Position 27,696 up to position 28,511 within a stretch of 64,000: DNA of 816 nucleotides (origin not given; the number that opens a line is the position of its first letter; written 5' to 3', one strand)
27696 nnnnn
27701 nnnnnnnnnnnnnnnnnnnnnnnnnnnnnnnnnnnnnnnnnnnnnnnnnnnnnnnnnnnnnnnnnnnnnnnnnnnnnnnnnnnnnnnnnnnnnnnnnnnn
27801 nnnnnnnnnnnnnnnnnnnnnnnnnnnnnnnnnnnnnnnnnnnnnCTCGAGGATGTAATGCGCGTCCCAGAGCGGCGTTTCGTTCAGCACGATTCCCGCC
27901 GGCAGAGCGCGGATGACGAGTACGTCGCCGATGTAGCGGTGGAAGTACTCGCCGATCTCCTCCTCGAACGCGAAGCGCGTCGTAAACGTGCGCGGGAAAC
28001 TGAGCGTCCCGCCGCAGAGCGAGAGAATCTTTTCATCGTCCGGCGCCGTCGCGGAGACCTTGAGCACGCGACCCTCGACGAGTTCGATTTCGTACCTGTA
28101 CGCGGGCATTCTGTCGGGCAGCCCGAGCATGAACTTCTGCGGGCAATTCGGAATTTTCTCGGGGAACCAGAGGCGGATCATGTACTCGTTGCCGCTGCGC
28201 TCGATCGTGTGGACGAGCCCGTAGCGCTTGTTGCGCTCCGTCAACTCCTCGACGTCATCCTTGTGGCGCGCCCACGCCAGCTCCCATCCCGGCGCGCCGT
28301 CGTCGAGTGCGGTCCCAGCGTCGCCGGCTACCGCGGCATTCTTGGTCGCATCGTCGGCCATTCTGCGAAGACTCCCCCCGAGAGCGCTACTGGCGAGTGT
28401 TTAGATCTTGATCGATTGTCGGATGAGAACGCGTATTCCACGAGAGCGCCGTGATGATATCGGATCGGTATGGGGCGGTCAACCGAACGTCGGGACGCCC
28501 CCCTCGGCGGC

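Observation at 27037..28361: A-type Fe-S carrier adjacent to a protein combining an unassigned (possibly Hsp20/alpha-crystallin-like) N-domain with two dicluster ferredoxin domains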

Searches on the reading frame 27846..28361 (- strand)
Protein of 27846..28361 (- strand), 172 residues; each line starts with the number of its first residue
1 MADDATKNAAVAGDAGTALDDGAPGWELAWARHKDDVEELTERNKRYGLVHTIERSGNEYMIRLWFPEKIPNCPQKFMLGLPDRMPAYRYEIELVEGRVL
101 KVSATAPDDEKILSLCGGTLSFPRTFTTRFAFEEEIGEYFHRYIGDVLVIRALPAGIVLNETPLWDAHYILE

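Call 5: find_homologous_proteins(query=window:27846-28361:-, max_evalue=0.001)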
Query seq(172 aa) (172 aa): 3 proteins with E <= 0.001 among 81 candidates.
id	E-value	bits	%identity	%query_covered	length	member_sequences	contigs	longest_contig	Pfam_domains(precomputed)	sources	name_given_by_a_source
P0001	7.8e-77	275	77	93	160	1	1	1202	-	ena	-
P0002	7.7e-36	141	64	56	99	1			-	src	-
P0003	2.0e-35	140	75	51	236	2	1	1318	PF14697.12,PF12837.13,PF13484.12,PF12838.13,PF13534.12,PF12800.13,PF12797.13,PF00037.33,PF25160.2,PF13237.12,PF13183.12,PF13187.12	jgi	jgi:electron transport complex protein RnfB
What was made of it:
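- Tried and rejected: The word-index homologue search found only three close fragments (call 5).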

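Call 6: search_solved_structures(query=window:27846-28361:-, max_evalue=10)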
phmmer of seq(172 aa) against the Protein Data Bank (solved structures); distinct sequences matched with E-value up to 10: 3.
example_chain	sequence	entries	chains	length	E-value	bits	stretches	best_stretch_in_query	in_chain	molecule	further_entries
5wh8_A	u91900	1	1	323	0.37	13.3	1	12-42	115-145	Putative carbohydrate-active enzyme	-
1v05_A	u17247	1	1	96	1.8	11.1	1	43-77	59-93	FILAMIN C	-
8pa0_A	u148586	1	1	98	1.9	11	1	43-77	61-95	Filamin-C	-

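Call 11: find_related_loci(query=window:27846-28361:-, collection=genome_contigs, flank=8000)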
Query window:27846-28361:- (172 aa) in genome_contigs; peptide patterns used: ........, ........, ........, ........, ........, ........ (x = any residue, [..] = any of these).
55 stretches matched a pattern, but none encodes a relative of the query by tblastn (E <= 1e-3).

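Call 12: find_encoding_contigs(protein=P0003, flank=5000)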
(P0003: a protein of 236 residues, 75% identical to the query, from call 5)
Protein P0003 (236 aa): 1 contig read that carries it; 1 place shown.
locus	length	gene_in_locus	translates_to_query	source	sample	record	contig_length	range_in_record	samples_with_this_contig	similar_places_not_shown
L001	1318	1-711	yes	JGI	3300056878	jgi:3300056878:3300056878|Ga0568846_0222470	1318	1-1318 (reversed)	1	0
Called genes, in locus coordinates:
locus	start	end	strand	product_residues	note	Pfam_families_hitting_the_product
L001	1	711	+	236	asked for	PF13183:Fer4_8 (faint), PF12838:Fer4_7 (weak), PF13237:Fer4_10 (weak), PF14697:Fer4_21, PF12838:Fer4_7 (weak), PF00037:Fer4 (weak), PF12838:Fer4_7, PF13187:Fer4_9, +6 more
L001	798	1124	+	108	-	PF01521:Fe-S_biosyn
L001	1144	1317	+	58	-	?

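Call 17: search_protein_representatives(protein=window:27846-28361:-)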
Query: 172 residues. Proteins with E-value up to 0.001 (for the whole library): 99; up to 1e-10: 34; up to 1e-30: 0. The best 99 are listed.
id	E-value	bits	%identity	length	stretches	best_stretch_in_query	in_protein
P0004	1.7e-20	89.3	34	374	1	24-170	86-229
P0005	1.9e-19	85.9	36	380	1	19-172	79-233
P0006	2.9e-19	85.4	41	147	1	21-145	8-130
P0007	4.8e-17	78.1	36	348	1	17-171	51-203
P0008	9.7e-17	77.1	36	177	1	21-143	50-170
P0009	1.7e-16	76.4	36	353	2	18-112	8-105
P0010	1.1e-15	73.7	36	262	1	22-138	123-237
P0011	2.7e-15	72.4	35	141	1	24-138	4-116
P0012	4.0e-15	71.9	42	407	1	37-156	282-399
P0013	6.8e-15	71.1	36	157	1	13-151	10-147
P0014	6.9e-15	71.1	39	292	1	38-152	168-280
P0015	8.8e-15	70.7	31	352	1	24-152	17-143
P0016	5.6e-14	68.1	36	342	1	34-151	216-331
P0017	9.1e-14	67.4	37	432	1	9-137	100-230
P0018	1.0e-13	67.2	43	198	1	35-134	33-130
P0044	3.2e-10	55.9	34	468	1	37-156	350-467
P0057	3.4e-09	52.5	33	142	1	23-128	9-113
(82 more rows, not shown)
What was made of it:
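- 27888..28292 (-): Residues 24-158: divergent alpha-crystallin (HSP20-fold) domain, here called 'domain X'. It has two conserved N-terminal helices (VxGWExxW, ERxxRYG) and a 7-strand beta-sandwich, with a conserved insertion in the beta3-beta4 loop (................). Family of 99 representatives at 50% identity (call 17).
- Tried and rejected: The exhaustive phmmer search was needed to find the family (call 17).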

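Call 31: find_encoding_contigs(protein=P0007, flank=6000, max_places=3)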
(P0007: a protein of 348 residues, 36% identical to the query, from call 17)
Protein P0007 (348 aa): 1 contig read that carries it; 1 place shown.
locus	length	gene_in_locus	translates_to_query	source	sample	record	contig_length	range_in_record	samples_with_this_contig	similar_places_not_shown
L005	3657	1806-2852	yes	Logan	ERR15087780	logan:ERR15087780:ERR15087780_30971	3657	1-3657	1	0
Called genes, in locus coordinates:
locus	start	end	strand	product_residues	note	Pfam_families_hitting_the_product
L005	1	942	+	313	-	?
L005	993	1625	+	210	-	PF27545:CsoS1D_N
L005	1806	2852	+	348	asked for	PF00037:Fer4, PF12797:Fer4_2 (faint), PF12837:Fer4_6 (weak), PF12838:Fer4_7, PF13187:Fer4_9 (weak), PF00037:Fer4 (weak), PF14697:Fer4_21, PF12838:Fer4_7, +5 more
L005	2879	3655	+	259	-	?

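Call 33: find_encoding_contigs(protein=P0004, flank=8000, max_places=3)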
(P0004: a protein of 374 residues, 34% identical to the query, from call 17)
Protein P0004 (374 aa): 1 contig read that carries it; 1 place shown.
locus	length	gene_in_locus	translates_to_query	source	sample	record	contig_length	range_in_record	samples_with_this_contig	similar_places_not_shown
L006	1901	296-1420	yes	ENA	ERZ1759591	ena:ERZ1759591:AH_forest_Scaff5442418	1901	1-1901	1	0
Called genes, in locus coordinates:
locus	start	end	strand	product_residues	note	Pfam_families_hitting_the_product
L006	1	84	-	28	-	?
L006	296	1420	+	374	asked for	PF12797:Fer4_2 (faint), PF12837:Fer4_6 (faint), PF13370:Fer4_13 (weak), PF00037:Fer4 (weak), PF14697:Fer4_21, PF00037:Fer4 (weak), PF12838:Fer4_7, PF13187:Fer4_9 (weak), +5 more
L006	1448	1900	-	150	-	?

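Call 34: find_encoding_contigs(protein=P0015, flank=8000, max_places=3)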
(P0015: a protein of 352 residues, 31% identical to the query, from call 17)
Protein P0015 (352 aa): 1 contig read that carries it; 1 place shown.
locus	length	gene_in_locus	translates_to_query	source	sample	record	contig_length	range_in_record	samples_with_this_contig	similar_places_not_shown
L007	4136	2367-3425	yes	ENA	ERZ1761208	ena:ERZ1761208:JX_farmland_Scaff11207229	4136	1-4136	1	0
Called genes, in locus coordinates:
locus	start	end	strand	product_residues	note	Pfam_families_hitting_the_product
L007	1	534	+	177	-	?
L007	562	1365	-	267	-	PF00512:HisKA, PF02518:HATPase_c (weak)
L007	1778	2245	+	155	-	-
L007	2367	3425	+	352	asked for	PF12838:Fer4_7 (weak), PF13187:Fer4_9 (weak), PF14697:Fer4_21 (weak), PF00037:Fer4 (weak), PF13237:Fer4_10 (weak), PF14697:Fer4_21, PF12838:Fer4_7 (weak), PF00037:Fer4 (weak), +7 more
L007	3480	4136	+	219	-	?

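Call 36: search_protein_families(library=pfam, proteins=[L005:1-942:+, L005:993-1625:+, L005:2879-3655:+, L007:3480-4136:+, L007:1778-2245:+, L006:1448-1900:-, L001:1144-1317:+, L007:1-534:+], max_evalue=0.01)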
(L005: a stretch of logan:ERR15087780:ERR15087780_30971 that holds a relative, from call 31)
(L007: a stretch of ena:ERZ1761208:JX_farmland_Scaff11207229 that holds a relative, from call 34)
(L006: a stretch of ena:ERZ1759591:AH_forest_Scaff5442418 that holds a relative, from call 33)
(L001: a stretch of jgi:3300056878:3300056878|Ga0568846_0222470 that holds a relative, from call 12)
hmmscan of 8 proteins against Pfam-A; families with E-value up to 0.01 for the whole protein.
L005:1-942:+ (313 aa): 0 families

L005:993-1625:+ (210 aa): 1 family
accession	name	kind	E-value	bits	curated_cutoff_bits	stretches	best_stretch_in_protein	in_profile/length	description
PF00936.24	BMC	-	0.00022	21.6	24.5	0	144-196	4-57/75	BMC domain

L005:2879-3655:+ (259 aa): 0 families

L007:3480-4136:+ (219 aa): 1 family
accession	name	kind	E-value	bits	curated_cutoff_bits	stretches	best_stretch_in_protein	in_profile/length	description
PF01921.24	tRNA-synt_1f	-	2.4e-67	227.8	27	1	7-207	3-207/360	tRNA synthetases class I (K)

L007:1778-2245:+ (155 aa): 0 families

L006:1448-1900:- (150 aa): 9 families
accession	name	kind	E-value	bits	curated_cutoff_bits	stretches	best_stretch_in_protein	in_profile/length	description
PF06267.17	DUF1028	-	8.3e-11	42.5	26.2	1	2-45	153-193/193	Family of unknown function (DUF1028)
PF07719.23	TPR_2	-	3.5e-06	27.2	27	0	62-87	9-34/34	Tetratricopeptide repeat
PF13432.12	TPR_16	-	3.9e-06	27.6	32.7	1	60-120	3-63/65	Tetratricopeptide repeat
PF13428.12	TPR_14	-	0.00013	22.8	23.5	0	55-93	2-40/44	Tetratricopeptide repeat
PF13371.12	TPR_9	-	0.0002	21.7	35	1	65-122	6-61/73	Tetratricopeptide repeat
PF22316.2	ABhydrolase-like_N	-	0.00039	20.7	27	1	63-145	11-96/106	A/B hydrolase-like, N-terminal domain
PF14559.12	TPR_19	-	0.0031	18.2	25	1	64-120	1-57/68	Tetratricopeptide repeat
PF00515.34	TPR_1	-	0.0065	16.7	27.8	0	61-87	8-34/34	Tetratricopeptide repeat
PF13431.12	TPR_17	-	0.007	17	24.4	0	79-108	4-33/34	Tetratricopeptide repeat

L001:1144-1317:+ (58 aa): 0 families

L007:1-534:+ (177 aa): 1 family
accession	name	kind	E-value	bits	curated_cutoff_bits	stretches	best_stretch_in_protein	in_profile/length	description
PF02412.23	TSP_3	-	1.1e-30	105.5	25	3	124-159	1-36/36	Thrombospondin type 3 repeat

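Call 38: predict_structure(alignment_id=A4)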
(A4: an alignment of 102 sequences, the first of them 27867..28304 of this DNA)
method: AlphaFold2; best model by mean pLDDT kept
length: 146 residues; sequences in the alignment: 102
mean_pLDDT: 92.3   pTM: 0.84
mean pLDDT of the five models: 92.3, 92.2, 92.2, 92.1, 91.3
residues with pLDDT >= 90: 125; 70-90: 11; 50-70: 10; < 50: 0
segments of 3 or more residues with pLDDT < 50: none
pLDDT, mean of each block of 10 residues (from residue 1): 78 94 96 96 98 94 95 98 97 86 91 97 97 91 66
secondary structure, 60 per line:
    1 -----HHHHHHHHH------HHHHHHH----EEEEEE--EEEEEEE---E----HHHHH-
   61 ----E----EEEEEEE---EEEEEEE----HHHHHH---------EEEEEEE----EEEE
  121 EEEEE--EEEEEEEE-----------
elements in order: H6-14 H21-27 E32-37 E40-46 H55-59 E70-76 E80-86 H91-96 E106-112 E117-125 E128-135
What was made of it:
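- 27888..28292 (-): AF2 pLDDT 92.3 (call 38).
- On HSP20 / alpha-crystallin domain family (sHSP): AF2 model with pLDDT 92.3 (call 38).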

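Call 46: fold_search(model_id=the predicted structure, library=pdb)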
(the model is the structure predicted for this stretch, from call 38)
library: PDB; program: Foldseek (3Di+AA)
matches with E <= 10: 1000; with E <= 0.001: 56
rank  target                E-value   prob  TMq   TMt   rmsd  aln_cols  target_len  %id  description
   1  4ylb_A                1.8e-05  1.00  0.46  0.51  10.6       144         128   12  Crystal Structure of A102D mutant of hsp14.1 from Sulfolobus solfatataricus P2 (released 2015-11-04)
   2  1gme_A                2.6e-05  1.00  0.48  0.46  11.9       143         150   12  Crystal structure and assembly of an eukaryotic small heat shock protein (released 2001-11-29)
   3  3vqm_D                4.8e-05  1.00  0.48  0.61   7.0       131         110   14  Small heat shock protein hsp14.0 of C-terminal deletion variant with C-terminal peptide (released 2012-06-06)
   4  4yl9_A                5.4e-05  1.00  0.47  0.55   8.1       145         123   12  Crystal Structure of wild-type of hsp14.1 from Sulfolobus solfatataricus P2 (released 2015-11-04)
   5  4ylc_A                5.8e-05  1.00  0.51  0.59   9.2       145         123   11  Crystal Structure of Del-C4 mutant of hsp14.1 from Sulfolobus solfatataricus P2 (released 2015-11-04)
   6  3vql_B                5.8e-05  1.00  0.48  0.60   6.9       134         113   13  Small heat shock protein hsp14.0 of C-terminal deletion variant (released 2012-06-06)
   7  2byu_A                6.1e-05  1.00  0.45  0.64  12.0       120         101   14  Negative stain EM reconstruction of M.tuberculosis Acr1(Hsp 16.3) fitted with wheat sHSP dimer (released 2005-08-22)
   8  5zs3_A                6.1e-05  1.00  0.44  0.56   7.8       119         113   13  Small heat shock protein from M. marinum:Form-1 (released 2019-01-30)
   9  4ylc_D                6.1e-05  1.00  0.46  0.56   8.5       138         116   12  Crystal Structure of Del-C4 mutant of hsp14.1 from Sulfolobus solfatataricus P2 (released 2015-11-04)
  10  4ylb_B                6.1e-05  1.00  0.46  0.55  10.0       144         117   13  Crystal Structure of A102D mutant of hsp14.1 from Sulfolobus solfatataricus P2 (released 2015-11-04)
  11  5ds1_C                6.5e-05  1.00  0.45  0.71   5.4       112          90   12  Core domain of the class II small heat-shock protein HSP 17.7 from Pisum sativum (released 2016-09-28)
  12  4ylc_B                7.4e-05  1.00  0.48  0.57  10.4       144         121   13  Crystal Structure of Del-C4 mutant of hsp14.1 from Sulfolobus solfatataricus P2 (released 2015-11-04)
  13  5zul_E                7.9e-05  1.00  0.42  0.65   6.0       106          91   12  Small heat shock protein from Mycobacterium marinum M : Form-3 (released 2019-01-30)
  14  5zs6_A                8.9e-05  1.00  0.44  0.56   7.8       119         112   13  Dodecameric structure of a small Heat Shock Protein from Mycobacterium marinum M: Form-2 (released 2019-01-30)
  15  4yl9_C                9.4e-05  1.00  0.46  0.54   8.4       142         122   13  Crystal Structure of wild-type of hsp14.1 from Sulfolobus solfatataricus P2 (released 2015-11-04)
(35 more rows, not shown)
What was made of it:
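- Closest known: Small heat-shock proteins / alpha-crystallin domain. Same: Same seven-strand beta-sandwich (Foldseek probability 1.00, E down to 1.8e-5; call 46).
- Closest known: Other HSP20-like superfamily domains fused to functional modules. Same: A CS domain is among the structural hits (call 46, rank 32).
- A CS domain (USP19 CS2) also appears at rank 32 (call 46). The first 31 structural hits are all sHSPs, from archaea, bacteria, plants and yeast (call 46).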

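Call 69: find_encoding_contigs(protein=P0057, flank=5000, max_places=2)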
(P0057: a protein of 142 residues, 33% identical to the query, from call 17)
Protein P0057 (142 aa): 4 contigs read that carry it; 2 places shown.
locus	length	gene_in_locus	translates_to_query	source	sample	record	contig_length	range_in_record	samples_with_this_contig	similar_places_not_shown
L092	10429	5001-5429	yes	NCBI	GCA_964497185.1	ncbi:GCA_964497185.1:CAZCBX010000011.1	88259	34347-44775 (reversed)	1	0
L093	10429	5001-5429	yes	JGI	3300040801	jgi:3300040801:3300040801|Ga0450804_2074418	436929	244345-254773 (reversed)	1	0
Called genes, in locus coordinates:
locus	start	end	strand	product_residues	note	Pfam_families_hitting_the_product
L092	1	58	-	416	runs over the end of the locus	PF07670:Gate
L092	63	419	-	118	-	PF13430:DUF4112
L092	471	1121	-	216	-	-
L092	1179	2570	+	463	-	PF00206:Lyase_1, PF10415:FumaraseC_C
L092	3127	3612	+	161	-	PF04461:YajQ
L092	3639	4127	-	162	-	-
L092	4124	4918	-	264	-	PF05157:MshEN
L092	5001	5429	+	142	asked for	-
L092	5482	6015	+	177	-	PF10604:Polyketide_cyc2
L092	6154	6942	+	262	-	-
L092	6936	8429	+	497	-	PF00732:GMC_oxred_N, PF00890:FAD_binding_2 (faint), PF01266:DAO (weak), PF07992:Pyr_redox_2 (faint), PF12831:FAD_oxidored (faint), PF13450:NAD_binding_8 (weak), PF05199:GMC_oxred_C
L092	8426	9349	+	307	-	PF01408:GFO_IDH_MocA, PF22725:GFO_IDH_MocA_C3 (weak)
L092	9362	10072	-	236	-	-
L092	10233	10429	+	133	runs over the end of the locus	PF01124:MAPEG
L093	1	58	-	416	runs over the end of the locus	PF07670:Gate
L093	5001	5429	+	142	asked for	-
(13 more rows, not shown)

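Call 77: search_protein_families(library=pfam, proteins=[L007:1778-2245:+], max_evalue=0.01)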
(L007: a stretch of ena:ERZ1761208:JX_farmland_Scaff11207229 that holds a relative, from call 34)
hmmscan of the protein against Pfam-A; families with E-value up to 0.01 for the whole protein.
L007:1778-2245:+ (155 aa): 0 families

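Call 81: search_protein_families(library=ncbifam, proteins=[window:27867-28361:-, P0006, P0013, P0012, P0044], max_evalue=1)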
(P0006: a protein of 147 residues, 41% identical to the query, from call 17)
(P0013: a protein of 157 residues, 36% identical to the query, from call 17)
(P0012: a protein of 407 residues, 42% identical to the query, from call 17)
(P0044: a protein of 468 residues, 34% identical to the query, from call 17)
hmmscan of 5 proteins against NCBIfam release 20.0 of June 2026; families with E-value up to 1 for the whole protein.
window:27867-28361:- (165 aa): 1 family
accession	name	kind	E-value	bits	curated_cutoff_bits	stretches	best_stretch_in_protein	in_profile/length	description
NF040561.1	PrimPol_Msp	equivalog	0.055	12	200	1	3-68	182-249/515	CRISPR-associated primase-polymerase type A1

P0006 (147 aa): 0 families

P0013 (157 aa): 1 family
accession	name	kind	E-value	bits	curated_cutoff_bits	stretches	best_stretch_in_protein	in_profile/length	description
NF033380.1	Rlm_2499C5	equivalog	0.15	10.8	650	1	44-94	36-86/391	23S rRNA (cytosine(2499)-C(5))-methyltransferase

P0012 (407 aa): 0 families

P0044 (468 aa): 10 families
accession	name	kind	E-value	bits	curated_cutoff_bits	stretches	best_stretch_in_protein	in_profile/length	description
NF033683.1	di_4Fe-4S_YfhL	equivalog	2.1e-23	82.4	86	1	1-91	1-78/80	YfhL family 4Fe-4S dicluster ferredoxin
NF058577.1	FdxA_fam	equivalog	5.1e-10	39.4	65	1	1-31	1-31/52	4Fe-4S ferredoxin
NF045480.1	FdxA_Actino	equivalog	0.00025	21.2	125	1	5-45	36-76/107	ferredoxin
NF045490.1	FdxA_Protbact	equivalog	0.00058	20.1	135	1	5-26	36-57/104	ferredoxin FdxA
NF007205.0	PRK09626.1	equivalog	0.0095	16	93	1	4-26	51-73/105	2-oxoglutarate-acceptor oxidoreductase subunit OorD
TIGR01971.1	NuoI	subfamily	0.014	15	113.05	1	6-28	80-102/121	NADH-quinone oxidoreductase, chain I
NF045874.1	Vhu_polyferre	exception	0.088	11.5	600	1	8-59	293-341/381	F420-non-reducing hydrogenase associated-polyferredoxin VhuB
NF004546.0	PRK05888.3-3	equivalog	0.22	10.9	260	1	4-72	61-123/196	NADH-quinone oxidoreductase subunit NuoI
TIGR02066.1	dsrB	equivalog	0.26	10.2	341.5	1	4-25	211-232/341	dissimilatory-type sulfite reductase subunit beta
NF004536.0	PRK05888.1-1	equivalog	0.31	10.4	212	1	8-24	98-114/180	NADH-quinone oxidoreductase subunit NuoI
